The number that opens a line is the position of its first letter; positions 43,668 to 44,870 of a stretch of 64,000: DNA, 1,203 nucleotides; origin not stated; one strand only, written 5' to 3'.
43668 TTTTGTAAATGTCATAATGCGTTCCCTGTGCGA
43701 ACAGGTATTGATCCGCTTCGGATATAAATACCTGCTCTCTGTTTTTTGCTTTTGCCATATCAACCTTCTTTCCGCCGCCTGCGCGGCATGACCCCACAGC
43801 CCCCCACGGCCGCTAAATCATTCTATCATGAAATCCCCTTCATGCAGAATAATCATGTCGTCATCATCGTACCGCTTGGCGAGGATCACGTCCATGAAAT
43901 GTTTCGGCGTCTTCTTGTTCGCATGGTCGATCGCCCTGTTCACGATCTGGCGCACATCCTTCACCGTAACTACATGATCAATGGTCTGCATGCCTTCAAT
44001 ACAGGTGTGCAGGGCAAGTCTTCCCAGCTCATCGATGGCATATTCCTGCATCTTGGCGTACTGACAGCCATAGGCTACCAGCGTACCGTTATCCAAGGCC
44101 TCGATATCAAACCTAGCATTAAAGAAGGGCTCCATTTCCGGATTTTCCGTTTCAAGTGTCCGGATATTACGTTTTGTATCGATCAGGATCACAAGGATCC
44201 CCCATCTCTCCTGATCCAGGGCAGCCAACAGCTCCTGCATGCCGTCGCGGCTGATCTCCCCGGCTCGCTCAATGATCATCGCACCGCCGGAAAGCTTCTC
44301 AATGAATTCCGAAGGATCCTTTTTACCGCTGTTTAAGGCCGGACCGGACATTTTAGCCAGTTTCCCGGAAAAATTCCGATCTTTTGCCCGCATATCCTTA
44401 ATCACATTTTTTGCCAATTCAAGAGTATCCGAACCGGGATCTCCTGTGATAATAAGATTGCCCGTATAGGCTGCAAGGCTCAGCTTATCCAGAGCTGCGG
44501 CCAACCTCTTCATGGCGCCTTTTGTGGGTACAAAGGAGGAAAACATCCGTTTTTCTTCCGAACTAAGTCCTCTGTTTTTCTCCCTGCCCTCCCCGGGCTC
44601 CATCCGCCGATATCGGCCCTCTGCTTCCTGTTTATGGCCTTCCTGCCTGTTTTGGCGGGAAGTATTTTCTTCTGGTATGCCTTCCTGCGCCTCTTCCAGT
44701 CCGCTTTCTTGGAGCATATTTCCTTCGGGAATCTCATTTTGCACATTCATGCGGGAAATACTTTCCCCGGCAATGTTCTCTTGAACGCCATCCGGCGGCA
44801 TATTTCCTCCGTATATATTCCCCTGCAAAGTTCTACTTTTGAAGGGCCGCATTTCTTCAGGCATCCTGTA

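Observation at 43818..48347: Giant TPR / low-complexity / pseudo-AAA+ protein encoded next to glgB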

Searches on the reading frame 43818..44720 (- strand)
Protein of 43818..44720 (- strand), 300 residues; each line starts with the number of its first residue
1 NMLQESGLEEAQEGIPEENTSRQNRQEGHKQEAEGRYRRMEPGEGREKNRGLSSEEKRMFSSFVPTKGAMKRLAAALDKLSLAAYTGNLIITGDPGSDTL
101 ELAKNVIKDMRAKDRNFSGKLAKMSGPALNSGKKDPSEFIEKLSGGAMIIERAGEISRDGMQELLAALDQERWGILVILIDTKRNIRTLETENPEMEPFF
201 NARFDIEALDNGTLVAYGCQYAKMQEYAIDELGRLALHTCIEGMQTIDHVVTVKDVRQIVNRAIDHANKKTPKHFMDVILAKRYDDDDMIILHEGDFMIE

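Call 5: search_protein_families(library=pfam, proteins=[window:43818-44720:-], max_evalue=1)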
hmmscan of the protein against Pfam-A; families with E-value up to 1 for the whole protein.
window:43818-44720:- (300 aa): 2 families
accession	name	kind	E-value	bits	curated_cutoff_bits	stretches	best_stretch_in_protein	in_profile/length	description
PF14532.12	Sigma54_activ_2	-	0.011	16.4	25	1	69-178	6-104/138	Sigma-54 interaction domain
PF18580.7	HTH_SUN2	-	0.81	10.4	30.4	1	251-264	43-56/58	SUN2 helix-turn-helix domain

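Call 6: search_protein_families(library=ncbifam, proteins=[window:43818-44720:-], max_evalue=1)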
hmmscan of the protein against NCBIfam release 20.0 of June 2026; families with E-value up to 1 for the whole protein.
window:43818-44720:- (300 aa): 2 families
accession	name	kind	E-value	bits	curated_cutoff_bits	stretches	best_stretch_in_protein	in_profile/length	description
TIGR02881.1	spore_V_K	equivalog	0.00021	20.4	422.95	1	123-296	84-260/261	stage V sporulation protein K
TIGR02880.1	cbbX_cfxQ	equivalog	0.011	15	459.25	1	160-269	146-256/284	CbbX protein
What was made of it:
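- Checked: SpoVK and CbbX hits are weak for the single sequence (E = 2e-4 and 0.01, call 6).
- The SpoVK scores are far below the family cut-off (about 21 bits against 423, call 6).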

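Call 7: search_solved_structures(query=window:43818-44720:-, max_evalue=10, show_alignments=3)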
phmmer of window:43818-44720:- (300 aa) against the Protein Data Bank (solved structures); distinct sequences matched with E-value up to 10: 0.
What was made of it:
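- Tried and rejected: A single-sequence search of the C-terminal 300 aa against PDB sequences found nothing (call 7).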

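Call 19: search_protein_representatives(protein=window:43821-44690:-)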
Query: 290 residues. Proteins with E-value up to 0.001 (for the whole library): 1311; up to 1e-10: 948; up to 1e-30: 462. The best 150 are listed.
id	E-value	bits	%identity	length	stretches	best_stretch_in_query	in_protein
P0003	2.6e-159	545.3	89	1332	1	4-290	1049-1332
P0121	4.3e-122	423.2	70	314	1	25-288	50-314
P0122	1.1e-120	418.6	77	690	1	43-288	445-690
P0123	8.1e-117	405.9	64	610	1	4-288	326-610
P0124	5.6e-116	403.2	65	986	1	11-288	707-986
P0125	2.9e-108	377.9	67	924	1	38-288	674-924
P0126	7.6e-105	366.7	73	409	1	65-288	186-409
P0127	8.0e-88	310.9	56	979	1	17-288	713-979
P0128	2.4e-85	302.7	54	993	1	13-288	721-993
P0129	5.8e-83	294.9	54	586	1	27-288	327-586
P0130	1.2e-78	280.8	49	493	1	5-288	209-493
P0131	2.5e-76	273.2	51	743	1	19-288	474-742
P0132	1.7e-75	270.4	52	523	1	26-288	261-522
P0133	1.4e-74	267.4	52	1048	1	35-288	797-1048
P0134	1.5e-74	267.4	51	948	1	22-290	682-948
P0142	1.3e-73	264.3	49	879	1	7-288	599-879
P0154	1.3e-71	257.7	52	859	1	33-288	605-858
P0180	3.0e-68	246.7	48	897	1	35-288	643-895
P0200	4.8e-65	236.2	47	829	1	34-287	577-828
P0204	9.6e-65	235.2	46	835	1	37-287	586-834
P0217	2.7e-63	230.4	44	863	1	8-287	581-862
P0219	1.6e-62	227.9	49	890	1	37-290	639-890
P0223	2.3e-62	227.4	48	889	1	40-288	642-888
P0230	5.1e-62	226.2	46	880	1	28-288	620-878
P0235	1.9e-61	224.4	43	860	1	10-287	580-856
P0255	7.8e-60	219.1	41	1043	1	16-287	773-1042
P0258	1.4e-59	218.3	45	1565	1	30-288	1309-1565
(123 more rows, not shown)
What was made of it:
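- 1311 clusters at 50% identity (call 19).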

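Call 24: search_solved_structures(query=A1, max_evalue=10, show_alignments=3)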
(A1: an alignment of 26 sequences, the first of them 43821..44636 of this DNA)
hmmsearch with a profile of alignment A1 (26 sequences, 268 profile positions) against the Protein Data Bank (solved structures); distinct sequences matched with E-value up to 10: 15.
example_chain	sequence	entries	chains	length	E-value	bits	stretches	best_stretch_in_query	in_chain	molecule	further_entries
9lur_A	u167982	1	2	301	4.2e-05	26.2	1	92-192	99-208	ESX-1 secretion system protein EccA1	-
3zuh_A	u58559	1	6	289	0.00016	24.3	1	105-238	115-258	PROTEIN CBBX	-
3syk_A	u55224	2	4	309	0.00019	24.1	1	105-238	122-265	Protein CbbX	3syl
4l4u_A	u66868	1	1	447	0.0055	19.3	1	13-101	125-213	Transcriptional regulator (NtrC family)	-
1ny5_A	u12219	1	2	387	0.0075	18.8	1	13-101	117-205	transcriptional regulator (NtrC family)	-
1ny6_A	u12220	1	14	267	0.0079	18.8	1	21-139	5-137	transcriptional regulator (NtrC family)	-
4ly6_A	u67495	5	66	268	0.008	18.8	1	22-139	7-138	Transcriptional regulator (NtrC family)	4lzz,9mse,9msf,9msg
3m0e_A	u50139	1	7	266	0.013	18.1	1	22-101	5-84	Transcriptional regulator (NtrC family)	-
6ui4_A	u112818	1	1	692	0.64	12.5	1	52-103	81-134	myosin I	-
9tz5_w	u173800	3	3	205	0.77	12.2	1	100-162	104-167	Large ribosomal subunit protein uL4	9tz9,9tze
4wvy_A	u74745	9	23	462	0.87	12.1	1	97-148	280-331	RuvB-like 1 | RuvB-like helicase | RuvB-like protein 1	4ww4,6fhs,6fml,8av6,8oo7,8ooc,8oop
5fm6_A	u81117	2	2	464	0.87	12.1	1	97-148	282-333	RVB1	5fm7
9ydo_Aa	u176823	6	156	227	0.89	12.1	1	84-123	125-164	Flagellar L-ring protein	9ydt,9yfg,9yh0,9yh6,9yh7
4bs1_B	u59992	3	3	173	1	11.8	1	33-89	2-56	TRANSCRIPTIONAL REGULATOR (NTRC FAMILY) | TRANSCRIPTIONAL REGULATOR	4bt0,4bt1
9yec_Aa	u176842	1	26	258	1.1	11.7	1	84-123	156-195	Flagellar L-ring protein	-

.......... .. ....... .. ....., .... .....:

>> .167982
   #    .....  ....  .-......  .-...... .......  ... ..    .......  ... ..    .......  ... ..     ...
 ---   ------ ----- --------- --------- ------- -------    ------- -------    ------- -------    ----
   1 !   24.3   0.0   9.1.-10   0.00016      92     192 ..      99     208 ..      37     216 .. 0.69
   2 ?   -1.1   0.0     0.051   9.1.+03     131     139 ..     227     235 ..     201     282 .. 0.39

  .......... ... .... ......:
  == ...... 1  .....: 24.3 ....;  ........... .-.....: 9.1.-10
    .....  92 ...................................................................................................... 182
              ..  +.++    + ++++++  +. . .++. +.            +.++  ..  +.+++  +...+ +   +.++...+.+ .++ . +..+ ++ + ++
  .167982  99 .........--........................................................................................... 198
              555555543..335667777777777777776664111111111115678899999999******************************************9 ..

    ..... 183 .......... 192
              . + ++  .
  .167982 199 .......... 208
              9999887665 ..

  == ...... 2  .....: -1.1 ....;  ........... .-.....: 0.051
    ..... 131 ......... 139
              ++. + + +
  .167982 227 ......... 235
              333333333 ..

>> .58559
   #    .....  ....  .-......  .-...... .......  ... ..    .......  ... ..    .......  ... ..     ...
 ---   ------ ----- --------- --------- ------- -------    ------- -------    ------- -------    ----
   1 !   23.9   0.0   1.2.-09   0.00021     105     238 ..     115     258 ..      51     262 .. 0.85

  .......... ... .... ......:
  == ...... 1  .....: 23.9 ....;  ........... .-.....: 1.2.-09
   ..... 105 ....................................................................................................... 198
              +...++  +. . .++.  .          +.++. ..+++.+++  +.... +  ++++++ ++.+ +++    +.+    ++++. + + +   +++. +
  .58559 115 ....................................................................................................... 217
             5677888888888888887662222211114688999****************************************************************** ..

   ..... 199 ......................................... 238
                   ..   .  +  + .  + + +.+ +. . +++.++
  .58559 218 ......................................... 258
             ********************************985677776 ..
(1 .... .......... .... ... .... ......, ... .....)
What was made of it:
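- On AAA+ superfamily, SpoVK/CbbX/EccA clade: It aligns opposite LFIDE of EccA1 and CbbX (call 24). The HMMER alignment puts 'avtveev' opposite 'FANARSI' of CbbX, so there is no Arg at that position (call 24).
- Closest known: EccA. Same: EccA1 is the best sequence match among solved structures (E = 4e-5, call 24).
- Closest known: CbbX. Same: The region around Walker B, sensor 1, the arginine finger and the lid aligns (call 24).
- Checked: The profile hits EccA1 and CbbX chains in the PDB (call 24).
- PDB profile hits to EccA1 and CbbX: call 24.
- Tried and rejected: A family profile was needed (call 24).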

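Call 25: search_protein_families(library=ncbifam, alignment_id=A1, max_evalue=0.1)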
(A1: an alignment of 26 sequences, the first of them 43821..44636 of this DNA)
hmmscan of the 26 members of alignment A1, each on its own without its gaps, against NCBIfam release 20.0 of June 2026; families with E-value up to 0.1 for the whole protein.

A. member 1, window:43821-44636:- (272 aa): 2 families
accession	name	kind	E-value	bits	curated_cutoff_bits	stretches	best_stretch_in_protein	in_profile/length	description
TIGR02881.1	spore_V_K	equivalog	0.00016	20.8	422.95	1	94-268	83-260/261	stage V sporulation protein K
TIGR02880.1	cbbX_cfxQ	equivalog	0.0084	15.4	459.25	1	132-241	146-256/284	CbbX protein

B. families by the number of members that match (of 26 scanned): 56 families (the first 25 are shown)
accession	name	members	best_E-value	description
TIGR02881.1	spore_V_K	26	5.2e-11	stage V sporulation protein K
TIGR02880.1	cbbX_cfxQ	22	7.3e-08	CbbX protein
TIGR03922.1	T7SS_EccA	21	5.6e-08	type VII secretion AAA-ATPase EccA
TIGR01128.2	holA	9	8.3e-07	DNA polymerase III subunit delta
NF047793.1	ResRegPgtA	9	1.8e-05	two-component system response regulator PgtA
TIGR02928.1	TIGR02928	5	0.00094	orc1/cdc6 family replication initiation protein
NF011659.0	PRK15079.1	5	0.0076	murein tripeptide/oligopeptide ABC transporter ATP binding protein OppF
TIGR03015.1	pepcterm_ATPase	3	0.00065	XrtA/PEP-CTERM system-associated ATPase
NF046112.1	MSMEG_6209_Nter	3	0.0061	three-helix bundle dimerization domain-containing protein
NF000355.4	ribo_prot_ABC_F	2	0.0014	ribosomal protection-like ABC-F family protein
TIGR03420.1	DnaA_homol_Hda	2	0.0016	DnaA regulatory inactivator Hda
NF005972.1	PRK08058.1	2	0.0032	DNA polymerase III subunit delta'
TIGR02915.1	PEP_resp_reg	2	0.0073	PEP-CTERM-box response regulator transcription factor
NF005638.0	PRK07399.1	2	0.025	DNA polymerase III subunit delta'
NF009732.0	PRK13255.1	2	0.051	thiopurine S-methyltransferase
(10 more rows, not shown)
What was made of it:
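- On SpoVK (TIGR02881), CbbX (TIGR02880), EccA (TIGR03922) as curated families: CbbX: 15.4 bits against a cut-off of 459.25 (calls 6, 25).
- Closest known: EccA. Same: 21 of 26 family members hit the EccA model TIGR03922 (call 25).
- Closest known: CbbX. Same: SpoVK is hit by 26 of 26 members, best E = 5e-11 (call 25).
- Closest known: Catalytically dead AAA+ subunits used as structural parts. Same: 9 of 26 family members give weak HolA hits, best E = 8e-7 (call 25).
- Checked: 26 of 26 family members hit SpoVK (best 5e-11), 22 hit CbbX and 21 hit EccA (call 25).
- Profile hits to SpoVK, CbbX and EccA in 26, 22 and 21 of 26 members: call 25. SpoVK (TIGR02881) is the best-scoring named family for the C-terminal domain (calls 6, 25). 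EccA1 is the best PDB sequence hit (E = 4e-5, call 24), and 21 of 26 members hit the EccA model (call 25).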

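Call 26: find_related_loci(query=A1, collection=genome_contigs, flank=8000)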
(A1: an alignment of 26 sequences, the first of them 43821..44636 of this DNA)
Query A1 (272 aa) in genome_contigs; peptide patterns used: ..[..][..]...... (x = any residue, [..] = any of these).
600 stretches matched a pattern (row limit reached: there are more); 561 encode a relative of the query (tblastn E <= 1e-3); the best 80 are kept; 80 distinct loci.
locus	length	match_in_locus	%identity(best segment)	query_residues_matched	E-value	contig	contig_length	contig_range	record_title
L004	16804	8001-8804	93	5-272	4e-169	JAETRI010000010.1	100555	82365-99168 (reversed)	MAG: Lachnospiraceae bacterium isolate S29_Bin8 scaffold_278, whole genome shotgun sequence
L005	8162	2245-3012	73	15-270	1e-130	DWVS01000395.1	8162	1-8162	MAG TPA_asm: Candidatus Eisenbergiella intestinigallinarum isolate ChiBcec1-1630 ChiBcec1__C107009_L8162_SAMN08009753, w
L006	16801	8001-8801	68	10-270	8e-128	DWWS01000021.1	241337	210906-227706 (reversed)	MAG TPA_asm: Candidatus Eisenbergiella merdavium isolate USAMLcec2-132 USAMLcec2__C37966_L241337_SAMN06368938, whole gen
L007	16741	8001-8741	76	22-270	7e-127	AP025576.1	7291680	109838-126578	Lachnospiraceae bacterium CE91-St56 DNA, complete genome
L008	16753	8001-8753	58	18-270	2e-97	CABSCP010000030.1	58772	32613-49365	MAG TPA_asm: uncultured Lachnospiraceae bacterium isolate MGYG-HGUT-02148 genome assembly, contig: GUT_GENOME131085_30,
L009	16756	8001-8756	57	19-272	3e-96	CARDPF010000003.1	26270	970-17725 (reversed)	MAG TPA_asm: uncultured Eisenbergiella sp. isolate MGBC157598 genome assembly, contig: MGBC157598.3, whole genome shotgu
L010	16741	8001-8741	58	22-270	1e-95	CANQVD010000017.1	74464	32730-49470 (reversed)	MAG: uncultured Eisenbergiella sp. isolate Lapin-032__bin112 genome assembly, contig: Lapin-032__NODE_590_length_74464_c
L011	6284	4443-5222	55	9-270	1e-94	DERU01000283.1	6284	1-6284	MAG TPA_asm: Lachnospiraceae bacterium UBA3332 UBA3332_contig_33859, whole genome shotgun sequence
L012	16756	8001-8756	57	19-272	2e-93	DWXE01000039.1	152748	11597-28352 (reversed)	MAG TPA_asm: Candidatus Eisenbergiella merdigallinarum isolate USAMLcec3-2134 USAMLcec3__C127553_L152748_SAMN06368939, w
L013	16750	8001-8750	56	19-270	8e-93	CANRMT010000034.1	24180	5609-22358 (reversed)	MAG: uncultured Eisenbergiella sp. isolate Lapin-021__bin96 genome assembly, contig: Lapin-021__NODE_2323_length_24180_c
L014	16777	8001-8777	54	9-269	1e-92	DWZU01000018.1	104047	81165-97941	MAG TPA_asm: Candidatus Eisenbergiella pullicola isolate CHK197-24098 CHK197__C114334_L104047_SAMEA5754841, whole genome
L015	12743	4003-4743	56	22-270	3e-92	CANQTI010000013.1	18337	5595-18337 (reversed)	MAG: uncultured Eisenbergiella sp. isolate Lapin-008__bin41 genome assembly, contig: Lapin-008__NODE_3453_length_18337_c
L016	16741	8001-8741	57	22-270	9e-92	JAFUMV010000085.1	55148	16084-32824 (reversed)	MAG: Lachnospiraceae bacterium isolate RGIG4638 Roe_deer_Rectum-4__c286447, whole genome shotgun sequence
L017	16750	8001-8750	56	19-270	2e-91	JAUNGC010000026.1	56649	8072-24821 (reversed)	MAG: Eubacteriales bacterium isolate S26M_St_34 NODE_376_length_56649_cov_74.107626, whole genome shotgun sequence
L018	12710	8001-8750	56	19-270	1e-90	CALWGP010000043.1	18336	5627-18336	MAG: uncultured Lachnospiraceae bacterium isolate BRZ_MB__bin64 genome assembly, contig: BRZ_MB__NODE_4135_length_18336_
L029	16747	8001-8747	57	20-270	1e-87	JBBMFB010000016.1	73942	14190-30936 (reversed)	Waltera hominis strain CLA-AA-H183 CLAAAH183_contig_16_length_73942, whole genome shotgun sequence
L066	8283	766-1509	53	20-269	2e-80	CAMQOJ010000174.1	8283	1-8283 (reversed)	MAG TPA_asm: uncultured Lachnospiraceae bacterium isolate SRR19715304_bin.11_metawrap_v1.3_MAG genome assembly, contig:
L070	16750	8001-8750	52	19-270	5e-80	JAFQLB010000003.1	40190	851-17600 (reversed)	MAG: Lachnospiraceae bacterium isolate RGIG1917 Goat_Cecum.Co__c93842, whole genome shotgun sequence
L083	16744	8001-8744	50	20-269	2e-79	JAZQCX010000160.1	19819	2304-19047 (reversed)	MAG: Acetatifactor sp. isolate T1900044637_TS20190103.MAGScoT_cleanbin_000039 SGB_1184_k141_1633101, whole genome shotgu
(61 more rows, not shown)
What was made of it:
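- At least 561 species genomes, all credibly labelled ones Lachnospiraceae (call 26).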

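Call 29: predict_structure(alignment_id=A1)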
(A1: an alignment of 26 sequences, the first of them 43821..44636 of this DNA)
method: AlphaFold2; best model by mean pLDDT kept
length: 272 residues; sequences in the alignment: 26
mean_pLDDT: 84.1   pTM: 0.71
mean pLDDT of the five models: 84.1, 83.7, 81.5, 81.2, 79.9
residues with pLDDT >= 90: 132; 70-90: 100; 50-70: 29; < 50: 11
segments of 3 or more residues with pLDDT < 50: 1-8
pLDDT, mean of each block of 10 residues (from residue 1): 45 56 84 80 88 82 88 94 91 94 86 92 97 93 87 96 94 88 87 90 95 88 86 91 59 56 88 64
secondary structure, 60 per line:
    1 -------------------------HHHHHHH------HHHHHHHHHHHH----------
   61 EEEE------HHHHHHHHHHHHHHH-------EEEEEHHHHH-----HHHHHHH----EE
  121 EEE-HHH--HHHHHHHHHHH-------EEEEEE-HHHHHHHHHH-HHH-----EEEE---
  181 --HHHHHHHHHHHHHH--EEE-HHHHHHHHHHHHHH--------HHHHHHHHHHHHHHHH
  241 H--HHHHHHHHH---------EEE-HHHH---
elements in order: H26-32 H39-50 E61-64 H71-85 E93-97 H98-102 H108-114 E119-123 H130-140 E148-153 H155-164 E174-177 H183-196 E199-201 H203-216 H225-241 H244-252 E262-264 H266-269
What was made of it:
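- On AAA+ superfamily, SpoVK/CbbX/EccA clade: The AlphaFold2 model has pLDDT 84, with a b-a-b core and a C-terminal helical bundle (call 29).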

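Call 32: fold_search(model_id=the predicted structure, library=pdb)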
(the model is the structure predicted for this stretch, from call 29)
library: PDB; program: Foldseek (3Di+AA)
matches with E <= 10: 1634; with E <= 0.001: 435
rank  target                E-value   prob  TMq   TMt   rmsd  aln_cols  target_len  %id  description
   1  3zuh_A                1.1e-08  1.00  0.53  0.51   6.7       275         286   15  Negative stain EM Map of the AAA protein CbbX, a red-type Rubisco activase from R. sphaeroides (released 2011-11-09)
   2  3syk_A                3.6e-08  1.00  0.48  0.45   8.4       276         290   16  Crystal structure of the AAA+ protein CbbX, selenomethionine structure (released 2011-11-09)
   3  3syl_B                6.5e-08  1.00  0.53  0.51   7.1       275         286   15  Crystal structure of the AAA+ protein CbbX, native structure (released 2011-11-09)
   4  3syk_B                1.3e-07  1.00  0.53  0.51   7.2       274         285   16  Crystal structure of the AAA+ protein CbbX, selenomethionine structure (released 2011-11-09)
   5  8uii_C                1.8e-07  1.00  0.50  0.44  12.2       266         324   15  Cryo-EM map of human clamp-clamp loader ATAD5-RFC-closed PCNA complex in intermediate state 1 (released 2024-05-29)
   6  8efv_F                2.3e-07  1.00  0.49  0.45   4.5       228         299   16  Structure of single homo-hexameric Holliday junction ATP-dependent DNA helicase RuvB motor (released 2023-05-10)
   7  9dx5_D                3.1e-07  1.00  0.49  0.50   6.2       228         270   19  EcRuvB T102R hexamer assembly (released 2026-01-21)
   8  1sxj_B                3.1e-07  1.00  0.43  0.38  12.8       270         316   16  Crystal Structure of the Eukaryotic Clamp Loader (Replication Factor C, RFC) Bound to the DNA Sliding Clamp (Prolifera (released 2004-06-22)
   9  8efv_A                4.0e-07  1.00  0.50  0.44   5.4       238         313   16  Structure of single homo-hexameric Holliday junction ATP-dependent DNA helicase RuvB motor (released 2023-05-10)
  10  7pbl_D                4.2e-07  1.00  0.48  0.42   4.7       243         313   13  RuvAB branch migration motor complexed to the Holliday junction - RuvB AAA+ state s1 [t2 dataset] (released 2022-09-14)
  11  8efv_D                4.2e-07  1.00  0.45  0.42   7.1       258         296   16  Structure of single homo-hexameric Holliday junction ATP-dependent DNA helicase RuvB motor (released 2023-05-10)
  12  8efv_E                4.2e-07  1.00  0.45  0.42   9.5       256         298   16  Structure of single homo-hexameric Holliday junction ATP-dependent DNA helicase RuvB motor (released 2023-05-10)
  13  5z6q                  4.2e-07  1.00  0.43  0.43   9.2       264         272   14  Crystal structure of AAA of Spastin (released 2018-12-05)
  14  8efv_B                4.5e-07  1.00  0.49  0.44   4.4       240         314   16  Structure of single homo-hexameric Holliday junction ATP-dependent DNA helicase RuvB motor (released 2023-05-10)
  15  8efy_F                4.5e-07  1.00  0.48  0.43   4.5       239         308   15  Structure of double homo-hexameric AAA+ ATPase RuvB motors (released 2023-05-10)
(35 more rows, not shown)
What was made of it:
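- On AAA+ superfamily, SpoVK/CbbX/EccA clade: Top Foldseek matches are CbbX (E = 1e-8), then RFC, RuvB and spastin (call 32).
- Closest known: CbbX. Same: CbbX structures 3zuh and 3syl are the top Foldseek matches at E = 1e-8 (call 32).
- Closest known: Catalytically dead AAA+ subunits used as structural parts. Same: RFC subunits are among the top structural matches (call 32).
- Checked: The AlphaFold2 model (pLDDT 84) has CbbX as its top Foldseek match at E = 1e-8, followed by RFC, RuvB and spastin (calls 29, 32).
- AAA+ fold with CbbX as the top structural match: calls 29, 32.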
